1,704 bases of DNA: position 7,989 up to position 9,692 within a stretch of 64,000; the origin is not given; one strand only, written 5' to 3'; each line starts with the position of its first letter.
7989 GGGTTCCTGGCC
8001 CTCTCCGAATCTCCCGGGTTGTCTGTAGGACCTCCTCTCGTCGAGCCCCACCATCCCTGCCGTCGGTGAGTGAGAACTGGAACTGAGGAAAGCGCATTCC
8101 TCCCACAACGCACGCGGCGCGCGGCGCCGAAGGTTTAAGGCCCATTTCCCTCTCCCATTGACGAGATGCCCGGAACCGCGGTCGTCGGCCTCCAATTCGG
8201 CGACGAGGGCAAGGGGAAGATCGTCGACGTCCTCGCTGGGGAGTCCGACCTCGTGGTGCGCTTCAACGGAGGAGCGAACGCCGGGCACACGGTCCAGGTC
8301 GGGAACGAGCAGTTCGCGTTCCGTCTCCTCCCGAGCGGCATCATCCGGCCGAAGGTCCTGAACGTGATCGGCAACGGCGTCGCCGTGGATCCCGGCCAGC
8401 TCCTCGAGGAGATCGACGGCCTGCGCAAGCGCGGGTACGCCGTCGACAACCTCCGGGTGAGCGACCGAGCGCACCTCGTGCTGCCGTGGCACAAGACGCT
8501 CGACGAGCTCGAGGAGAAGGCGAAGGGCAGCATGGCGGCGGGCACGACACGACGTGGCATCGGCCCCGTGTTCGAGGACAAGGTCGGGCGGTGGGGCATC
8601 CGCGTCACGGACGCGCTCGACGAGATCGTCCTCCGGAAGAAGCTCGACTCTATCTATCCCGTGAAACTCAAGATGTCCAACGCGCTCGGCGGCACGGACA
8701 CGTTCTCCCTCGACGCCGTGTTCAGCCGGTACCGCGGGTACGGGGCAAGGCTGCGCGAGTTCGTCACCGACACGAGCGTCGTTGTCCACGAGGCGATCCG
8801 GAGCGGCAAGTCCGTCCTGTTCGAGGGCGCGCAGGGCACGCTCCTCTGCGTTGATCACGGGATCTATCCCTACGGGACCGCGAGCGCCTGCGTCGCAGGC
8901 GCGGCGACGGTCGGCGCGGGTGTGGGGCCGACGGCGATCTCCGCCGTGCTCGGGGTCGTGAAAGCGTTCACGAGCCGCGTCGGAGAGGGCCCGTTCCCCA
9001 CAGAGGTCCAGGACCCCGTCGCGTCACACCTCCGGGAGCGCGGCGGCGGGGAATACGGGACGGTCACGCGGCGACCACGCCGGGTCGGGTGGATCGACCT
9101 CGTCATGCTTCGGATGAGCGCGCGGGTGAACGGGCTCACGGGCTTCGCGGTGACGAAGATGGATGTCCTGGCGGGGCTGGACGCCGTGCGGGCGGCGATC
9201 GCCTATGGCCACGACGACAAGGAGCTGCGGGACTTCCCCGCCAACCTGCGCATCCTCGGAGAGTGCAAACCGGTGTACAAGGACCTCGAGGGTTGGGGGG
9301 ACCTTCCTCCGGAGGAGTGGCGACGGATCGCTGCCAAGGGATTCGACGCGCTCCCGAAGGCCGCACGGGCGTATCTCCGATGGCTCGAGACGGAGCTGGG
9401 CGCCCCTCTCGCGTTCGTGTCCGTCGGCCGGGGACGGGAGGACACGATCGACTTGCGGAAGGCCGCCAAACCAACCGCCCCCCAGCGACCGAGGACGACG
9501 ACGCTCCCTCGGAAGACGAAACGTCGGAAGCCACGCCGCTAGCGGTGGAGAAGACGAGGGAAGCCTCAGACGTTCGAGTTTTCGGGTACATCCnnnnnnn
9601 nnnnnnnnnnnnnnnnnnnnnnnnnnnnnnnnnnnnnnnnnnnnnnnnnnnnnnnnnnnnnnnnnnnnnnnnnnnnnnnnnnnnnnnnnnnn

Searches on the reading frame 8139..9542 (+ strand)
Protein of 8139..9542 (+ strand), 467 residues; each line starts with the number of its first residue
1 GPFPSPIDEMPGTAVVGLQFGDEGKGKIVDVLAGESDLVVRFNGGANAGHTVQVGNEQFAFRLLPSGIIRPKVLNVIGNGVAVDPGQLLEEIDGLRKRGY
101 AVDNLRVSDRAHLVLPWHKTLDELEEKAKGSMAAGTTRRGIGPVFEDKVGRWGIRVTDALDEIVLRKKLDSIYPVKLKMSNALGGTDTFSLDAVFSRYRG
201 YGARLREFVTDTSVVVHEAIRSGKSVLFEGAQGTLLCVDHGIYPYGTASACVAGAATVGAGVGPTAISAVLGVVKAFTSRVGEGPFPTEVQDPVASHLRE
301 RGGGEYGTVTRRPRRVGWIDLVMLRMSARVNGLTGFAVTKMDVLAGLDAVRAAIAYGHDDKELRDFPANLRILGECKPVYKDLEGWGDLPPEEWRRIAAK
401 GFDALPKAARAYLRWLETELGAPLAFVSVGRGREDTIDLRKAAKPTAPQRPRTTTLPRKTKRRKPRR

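Call 51: search_protein_families(library=pfam, proteins=[window:8139-9542:+], max_evalue=0.0001)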
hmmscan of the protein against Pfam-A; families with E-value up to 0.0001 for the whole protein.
window:8139-9542:+ (467 aa): 1 family
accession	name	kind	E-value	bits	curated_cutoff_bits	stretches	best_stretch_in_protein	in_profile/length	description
PF00709.27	Adenylsucc_synt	-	2.2e-156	521.3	27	1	14-437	1-416/416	Adenylosuccinate synthetase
